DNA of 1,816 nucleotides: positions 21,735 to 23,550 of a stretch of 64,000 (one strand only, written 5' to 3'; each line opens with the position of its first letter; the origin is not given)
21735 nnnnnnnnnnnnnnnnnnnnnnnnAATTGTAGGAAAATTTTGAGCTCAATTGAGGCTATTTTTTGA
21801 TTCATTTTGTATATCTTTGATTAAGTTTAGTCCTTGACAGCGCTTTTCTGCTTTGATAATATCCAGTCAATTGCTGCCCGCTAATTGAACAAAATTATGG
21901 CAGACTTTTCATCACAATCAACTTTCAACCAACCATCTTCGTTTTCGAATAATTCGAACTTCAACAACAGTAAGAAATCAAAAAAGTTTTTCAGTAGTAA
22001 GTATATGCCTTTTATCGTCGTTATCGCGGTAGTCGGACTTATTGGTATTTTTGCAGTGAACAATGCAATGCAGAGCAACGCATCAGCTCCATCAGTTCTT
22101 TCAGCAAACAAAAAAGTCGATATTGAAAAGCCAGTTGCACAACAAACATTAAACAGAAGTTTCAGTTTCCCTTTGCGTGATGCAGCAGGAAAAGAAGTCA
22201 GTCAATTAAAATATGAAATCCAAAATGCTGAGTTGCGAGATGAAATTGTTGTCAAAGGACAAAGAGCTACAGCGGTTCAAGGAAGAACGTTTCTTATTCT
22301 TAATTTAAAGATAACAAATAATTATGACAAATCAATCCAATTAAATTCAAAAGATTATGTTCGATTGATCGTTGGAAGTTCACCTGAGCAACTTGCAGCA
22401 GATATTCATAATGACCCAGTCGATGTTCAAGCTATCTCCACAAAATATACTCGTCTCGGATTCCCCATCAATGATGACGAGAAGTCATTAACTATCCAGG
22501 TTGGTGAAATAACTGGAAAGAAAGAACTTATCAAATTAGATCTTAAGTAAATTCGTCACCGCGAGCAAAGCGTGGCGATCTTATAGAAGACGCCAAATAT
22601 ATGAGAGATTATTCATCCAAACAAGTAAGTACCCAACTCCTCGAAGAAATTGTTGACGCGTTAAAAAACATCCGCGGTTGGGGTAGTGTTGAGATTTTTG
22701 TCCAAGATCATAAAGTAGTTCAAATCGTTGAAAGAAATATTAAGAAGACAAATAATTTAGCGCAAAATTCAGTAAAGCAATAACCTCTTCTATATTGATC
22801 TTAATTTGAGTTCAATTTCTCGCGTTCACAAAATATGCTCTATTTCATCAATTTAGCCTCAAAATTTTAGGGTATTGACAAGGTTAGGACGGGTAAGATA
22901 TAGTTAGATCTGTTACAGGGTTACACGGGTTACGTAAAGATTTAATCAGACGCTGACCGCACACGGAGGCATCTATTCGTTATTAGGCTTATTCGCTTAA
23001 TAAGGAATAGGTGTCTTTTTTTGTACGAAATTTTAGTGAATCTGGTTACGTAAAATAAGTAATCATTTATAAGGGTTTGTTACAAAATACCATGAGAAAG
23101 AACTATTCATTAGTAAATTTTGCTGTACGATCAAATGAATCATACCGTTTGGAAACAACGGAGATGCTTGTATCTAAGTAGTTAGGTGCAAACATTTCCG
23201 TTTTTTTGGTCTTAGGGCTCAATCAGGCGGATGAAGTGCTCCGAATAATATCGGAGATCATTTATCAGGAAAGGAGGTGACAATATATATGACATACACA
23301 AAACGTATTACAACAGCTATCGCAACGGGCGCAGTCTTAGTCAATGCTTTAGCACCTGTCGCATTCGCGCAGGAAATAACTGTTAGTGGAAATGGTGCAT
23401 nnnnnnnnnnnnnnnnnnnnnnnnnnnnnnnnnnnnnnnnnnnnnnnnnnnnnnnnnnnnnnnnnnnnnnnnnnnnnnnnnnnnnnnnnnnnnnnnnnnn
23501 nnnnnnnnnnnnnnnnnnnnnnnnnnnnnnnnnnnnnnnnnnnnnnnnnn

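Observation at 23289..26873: Two tandem secreted proteins built from an unassigned Asn/Thr/Gly-rich ~80-aa repeat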

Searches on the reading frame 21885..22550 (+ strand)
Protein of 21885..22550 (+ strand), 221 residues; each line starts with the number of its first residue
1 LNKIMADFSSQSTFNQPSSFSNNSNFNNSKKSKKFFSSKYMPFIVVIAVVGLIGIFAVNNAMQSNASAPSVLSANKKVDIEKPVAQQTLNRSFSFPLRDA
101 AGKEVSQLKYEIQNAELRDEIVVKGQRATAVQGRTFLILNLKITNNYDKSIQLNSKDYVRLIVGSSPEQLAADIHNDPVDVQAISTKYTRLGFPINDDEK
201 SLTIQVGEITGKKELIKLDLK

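Call 3: search_protein_families(library=pfam, proteins=[window:21885-22550:+], max_evalue=1)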
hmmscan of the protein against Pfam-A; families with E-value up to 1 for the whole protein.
window:21885-22550:+ (221 aa): 4 families
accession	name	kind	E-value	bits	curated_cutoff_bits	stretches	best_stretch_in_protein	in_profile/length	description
PF16112.10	DUF4830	-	0.014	16.2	23.5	1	87-122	33-68/84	Domain of unknown function (DUF4830)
PF11611.13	DUF4352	-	0.017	15.9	25.9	1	105-165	9-65/122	Domain of unknown function (DUF4352)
PF14828.11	Amnionless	-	0.16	11.1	30.4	1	25-127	329-433/442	Amnionless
PF20394.4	DUF6688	-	0.17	12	26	1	36-64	79-107/248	DUF6688 N-terminal domain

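Call 4: search_protein_families(library=ncbifam, proteins=[window:21885-22550:+], max_evalue=1)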
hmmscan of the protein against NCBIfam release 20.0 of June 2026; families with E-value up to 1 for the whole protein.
window:21885-22550:+ (221 aa): 1 family
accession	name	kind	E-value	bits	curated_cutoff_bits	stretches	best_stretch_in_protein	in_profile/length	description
NF035953.1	integrity_Cei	equivalog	0.017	14.9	150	1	30-116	2-89/212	envelope integrity protein Cei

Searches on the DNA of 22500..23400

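Call 38: search_rna_families(source=window, start=22500, end=23400, threshold=evalue, max_evalue=1)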
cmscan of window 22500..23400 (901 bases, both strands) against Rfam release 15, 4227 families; matches with E-value up to 1: 0.
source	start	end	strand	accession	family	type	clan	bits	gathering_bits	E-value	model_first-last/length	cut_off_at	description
